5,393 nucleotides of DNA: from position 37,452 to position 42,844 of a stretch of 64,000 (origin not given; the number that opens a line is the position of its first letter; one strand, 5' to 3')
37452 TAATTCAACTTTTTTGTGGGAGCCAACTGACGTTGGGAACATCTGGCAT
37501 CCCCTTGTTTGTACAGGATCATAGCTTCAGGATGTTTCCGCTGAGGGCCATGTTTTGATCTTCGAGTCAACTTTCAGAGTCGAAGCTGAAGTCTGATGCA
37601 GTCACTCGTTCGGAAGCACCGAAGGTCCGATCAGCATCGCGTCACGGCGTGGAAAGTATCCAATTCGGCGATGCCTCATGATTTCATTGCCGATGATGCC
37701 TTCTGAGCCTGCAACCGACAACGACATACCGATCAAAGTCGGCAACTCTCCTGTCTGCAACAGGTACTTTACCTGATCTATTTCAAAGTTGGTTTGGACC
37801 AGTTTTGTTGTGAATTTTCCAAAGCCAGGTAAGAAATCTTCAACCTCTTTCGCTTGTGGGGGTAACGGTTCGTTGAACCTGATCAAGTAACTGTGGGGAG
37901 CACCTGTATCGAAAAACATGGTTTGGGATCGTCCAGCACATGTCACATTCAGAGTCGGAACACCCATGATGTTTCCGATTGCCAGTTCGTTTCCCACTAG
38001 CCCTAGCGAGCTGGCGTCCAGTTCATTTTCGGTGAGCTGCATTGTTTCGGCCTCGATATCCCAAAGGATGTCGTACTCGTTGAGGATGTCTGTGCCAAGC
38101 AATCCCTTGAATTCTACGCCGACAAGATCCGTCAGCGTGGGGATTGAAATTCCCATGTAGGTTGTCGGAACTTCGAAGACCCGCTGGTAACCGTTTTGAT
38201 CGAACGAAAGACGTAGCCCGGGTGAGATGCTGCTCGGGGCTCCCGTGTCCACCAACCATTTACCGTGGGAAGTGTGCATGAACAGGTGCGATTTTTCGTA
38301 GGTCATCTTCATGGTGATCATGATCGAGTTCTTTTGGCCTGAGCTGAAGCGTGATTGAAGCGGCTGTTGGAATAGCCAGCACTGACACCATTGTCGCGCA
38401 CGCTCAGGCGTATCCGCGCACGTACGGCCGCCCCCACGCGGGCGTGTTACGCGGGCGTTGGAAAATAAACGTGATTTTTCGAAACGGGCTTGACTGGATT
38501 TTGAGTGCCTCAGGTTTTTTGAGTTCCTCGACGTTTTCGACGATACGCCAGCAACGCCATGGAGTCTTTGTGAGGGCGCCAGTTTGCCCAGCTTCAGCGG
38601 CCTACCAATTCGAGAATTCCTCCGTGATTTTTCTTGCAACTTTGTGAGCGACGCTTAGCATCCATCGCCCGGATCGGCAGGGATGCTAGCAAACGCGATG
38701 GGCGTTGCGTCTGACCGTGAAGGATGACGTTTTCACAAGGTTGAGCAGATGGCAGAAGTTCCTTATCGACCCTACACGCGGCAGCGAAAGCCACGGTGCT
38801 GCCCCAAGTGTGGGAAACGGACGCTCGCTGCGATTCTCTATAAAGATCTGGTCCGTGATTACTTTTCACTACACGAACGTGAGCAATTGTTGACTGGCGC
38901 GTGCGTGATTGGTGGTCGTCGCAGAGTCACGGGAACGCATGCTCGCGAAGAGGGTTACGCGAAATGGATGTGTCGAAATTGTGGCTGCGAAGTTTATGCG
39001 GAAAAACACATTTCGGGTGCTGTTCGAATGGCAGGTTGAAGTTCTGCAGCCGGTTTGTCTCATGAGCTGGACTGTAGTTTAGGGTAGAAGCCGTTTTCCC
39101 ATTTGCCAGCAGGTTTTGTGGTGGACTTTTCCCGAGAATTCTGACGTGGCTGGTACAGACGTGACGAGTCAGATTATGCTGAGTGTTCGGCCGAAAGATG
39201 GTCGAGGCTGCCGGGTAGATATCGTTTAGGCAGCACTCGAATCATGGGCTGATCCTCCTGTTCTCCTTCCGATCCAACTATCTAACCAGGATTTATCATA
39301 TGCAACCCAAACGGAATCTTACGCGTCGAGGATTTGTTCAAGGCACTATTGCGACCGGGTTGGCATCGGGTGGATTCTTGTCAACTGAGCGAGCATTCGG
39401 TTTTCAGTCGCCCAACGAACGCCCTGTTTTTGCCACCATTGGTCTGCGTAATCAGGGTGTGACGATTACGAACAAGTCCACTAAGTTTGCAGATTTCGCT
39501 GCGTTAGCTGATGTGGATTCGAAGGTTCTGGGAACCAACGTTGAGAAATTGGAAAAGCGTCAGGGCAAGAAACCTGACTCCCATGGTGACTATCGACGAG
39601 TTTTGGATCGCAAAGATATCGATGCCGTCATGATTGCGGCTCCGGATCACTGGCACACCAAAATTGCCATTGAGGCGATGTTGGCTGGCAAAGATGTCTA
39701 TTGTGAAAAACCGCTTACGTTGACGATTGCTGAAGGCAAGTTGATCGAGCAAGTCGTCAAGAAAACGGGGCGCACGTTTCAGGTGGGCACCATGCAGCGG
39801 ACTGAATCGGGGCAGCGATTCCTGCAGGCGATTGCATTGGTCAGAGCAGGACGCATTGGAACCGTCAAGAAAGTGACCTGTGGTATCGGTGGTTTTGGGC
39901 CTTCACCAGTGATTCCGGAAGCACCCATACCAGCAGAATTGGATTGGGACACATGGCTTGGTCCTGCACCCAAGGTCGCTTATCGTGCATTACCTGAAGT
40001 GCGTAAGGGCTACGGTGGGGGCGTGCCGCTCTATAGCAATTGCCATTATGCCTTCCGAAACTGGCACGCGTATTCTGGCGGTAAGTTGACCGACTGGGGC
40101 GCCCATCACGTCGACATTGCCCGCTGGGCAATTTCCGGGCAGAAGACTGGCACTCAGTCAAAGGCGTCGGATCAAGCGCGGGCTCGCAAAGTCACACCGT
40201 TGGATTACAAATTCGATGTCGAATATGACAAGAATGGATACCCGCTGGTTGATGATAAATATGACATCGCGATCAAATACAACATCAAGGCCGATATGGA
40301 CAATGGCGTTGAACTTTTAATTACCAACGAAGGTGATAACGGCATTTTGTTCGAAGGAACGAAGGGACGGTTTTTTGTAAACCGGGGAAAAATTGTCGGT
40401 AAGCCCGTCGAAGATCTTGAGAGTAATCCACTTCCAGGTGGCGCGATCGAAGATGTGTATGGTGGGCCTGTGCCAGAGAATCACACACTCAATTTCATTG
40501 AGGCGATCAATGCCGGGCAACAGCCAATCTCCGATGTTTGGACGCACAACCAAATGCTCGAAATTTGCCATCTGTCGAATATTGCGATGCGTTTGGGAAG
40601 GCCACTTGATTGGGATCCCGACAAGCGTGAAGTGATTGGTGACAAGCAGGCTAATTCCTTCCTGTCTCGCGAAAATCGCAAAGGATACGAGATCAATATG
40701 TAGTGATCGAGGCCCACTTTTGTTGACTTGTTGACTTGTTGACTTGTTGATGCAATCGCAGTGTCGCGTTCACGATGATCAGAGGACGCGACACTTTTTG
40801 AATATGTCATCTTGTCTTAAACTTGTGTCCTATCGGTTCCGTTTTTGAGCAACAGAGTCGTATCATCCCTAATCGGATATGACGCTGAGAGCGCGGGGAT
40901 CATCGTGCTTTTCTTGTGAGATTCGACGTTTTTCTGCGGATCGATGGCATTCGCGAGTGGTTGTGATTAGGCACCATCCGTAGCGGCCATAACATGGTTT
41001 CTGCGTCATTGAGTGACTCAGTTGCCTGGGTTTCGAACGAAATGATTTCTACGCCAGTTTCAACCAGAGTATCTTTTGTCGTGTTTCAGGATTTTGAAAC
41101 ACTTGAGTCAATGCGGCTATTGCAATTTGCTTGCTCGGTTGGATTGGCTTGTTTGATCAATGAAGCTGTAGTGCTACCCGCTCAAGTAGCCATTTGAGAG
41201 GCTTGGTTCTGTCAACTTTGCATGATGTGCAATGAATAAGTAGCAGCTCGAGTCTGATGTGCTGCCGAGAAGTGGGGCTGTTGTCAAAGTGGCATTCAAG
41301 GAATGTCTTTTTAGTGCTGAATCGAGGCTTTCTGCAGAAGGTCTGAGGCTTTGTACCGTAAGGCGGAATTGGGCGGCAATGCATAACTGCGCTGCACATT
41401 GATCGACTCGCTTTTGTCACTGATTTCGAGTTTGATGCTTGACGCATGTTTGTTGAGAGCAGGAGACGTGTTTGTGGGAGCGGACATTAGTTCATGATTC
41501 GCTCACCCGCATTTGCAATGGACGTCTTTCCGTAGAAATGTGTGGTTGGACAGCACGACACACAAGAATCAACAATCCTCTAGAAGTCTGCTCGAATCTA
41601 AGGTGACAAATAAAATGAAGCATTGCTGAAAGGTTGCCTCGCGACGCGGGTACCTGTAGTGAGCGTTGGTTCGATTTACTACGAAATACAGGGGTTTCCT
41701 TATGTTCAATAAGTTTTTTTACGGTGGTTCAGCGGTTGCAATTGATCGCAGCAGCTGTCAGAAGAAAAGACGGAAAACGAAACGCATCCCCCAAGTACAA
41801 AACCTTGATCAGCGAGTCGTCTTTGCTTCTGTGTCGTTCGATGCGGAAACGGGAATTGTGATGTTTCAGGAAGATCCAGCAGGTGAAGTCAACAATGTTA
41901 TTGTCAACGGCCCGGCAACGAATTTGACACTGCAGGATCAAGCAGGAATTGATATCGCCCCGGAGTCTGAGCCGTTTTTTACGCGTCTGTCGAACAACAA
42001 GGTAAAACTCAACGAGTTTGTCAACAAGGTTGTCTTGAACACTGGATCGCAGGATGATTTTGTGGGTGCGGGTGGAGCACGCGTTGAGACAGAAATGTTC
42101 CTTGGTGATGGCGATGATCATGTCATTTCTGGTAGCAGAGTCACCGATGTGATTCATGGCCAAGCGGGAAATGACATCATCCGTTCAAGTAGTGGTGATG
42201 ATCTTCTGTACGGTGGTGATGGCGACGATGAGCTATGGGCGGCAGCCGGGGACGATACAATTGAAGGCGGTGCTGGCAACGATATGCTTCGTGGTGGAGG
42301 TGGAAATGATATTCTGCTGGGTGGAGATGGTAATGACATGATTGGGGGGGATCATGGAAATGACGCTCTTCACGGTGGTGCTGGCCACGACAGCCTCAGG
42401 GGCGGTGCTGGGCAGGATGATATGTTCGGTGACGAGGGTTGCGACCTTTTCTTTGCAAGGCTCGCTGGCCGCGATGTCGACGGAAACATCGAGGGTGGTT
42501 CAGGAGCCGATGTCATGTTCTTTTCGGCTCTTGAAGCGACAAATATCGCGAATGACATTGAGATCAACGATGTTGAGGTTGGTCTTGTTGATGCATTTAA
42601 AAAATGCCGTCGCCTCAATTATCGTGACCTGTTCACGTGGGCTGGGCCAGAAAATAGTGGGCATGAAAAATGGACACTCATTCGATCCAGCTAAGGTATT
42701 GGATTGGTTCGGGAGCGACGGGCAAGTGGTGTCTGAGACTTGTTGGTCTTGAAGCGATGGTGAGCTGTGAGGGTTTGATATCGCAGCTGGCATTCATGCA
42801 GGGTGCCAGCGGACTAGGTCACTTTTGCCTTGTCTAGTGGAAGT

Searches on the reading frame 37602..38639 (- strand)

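Call 73: search_protein_families(library=pfam, proteins=[window:37602-38639:-], max_evalue=0.001)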
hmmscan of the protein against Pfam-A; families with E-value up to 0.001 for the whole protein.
window:37602-38639:- (345 aa): 1 family
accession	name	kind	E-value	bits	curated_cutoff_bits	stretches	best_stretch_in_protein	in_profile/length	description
PF00077.25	RVP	-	0.00019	22.1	20.7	0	228-323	5-95/101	Retroviral aspartyl protease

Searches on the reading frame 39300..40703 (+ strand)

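Call 73: search_protein_families(library=pfam, proteins=[window:39300-40703:+], max_evalue=0.001)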
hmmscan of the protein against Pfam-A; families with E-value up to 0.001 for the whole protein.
window:39300-40703:+ (467 aa): 3 families
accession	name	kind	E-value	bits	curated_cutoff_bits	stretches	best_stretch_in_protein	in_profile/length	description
PF19051.5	GFO_IDH_MocA_C2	-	1.4e-15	57.9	23.3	1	206-464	44-253/254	Oxidoreductase family, C-terminal alpha/beta domain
PF01408.29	GFO_IDH_MocA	-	4e-14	53.8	24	1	94-163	50-119/120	Oxidoreductase family, NAD-binding Rossmann fold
PF22725.1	GFO_IDH_MocA_C3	-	2.6e-06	27.9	27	0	254-319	38-84/124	GFO/IDH/MocA C-terminal domain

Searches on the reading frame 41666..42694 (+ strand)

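Call 73: search_protein_families(library=pfam, proteins=[window:41666-42694:+], max_evalue=0.001)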
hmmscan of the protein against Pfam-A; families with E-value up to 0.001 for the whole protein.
window:41666-42694:+ (342 aa): 1 family
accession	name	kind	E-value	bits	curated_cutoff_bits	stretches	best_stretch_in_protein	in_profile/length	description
PF00353.25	HemolysinCabind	-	3.8e-21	75.1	23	3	193-226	3-36/36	RTX calcium-binding nonapeptide repeat (4 copies)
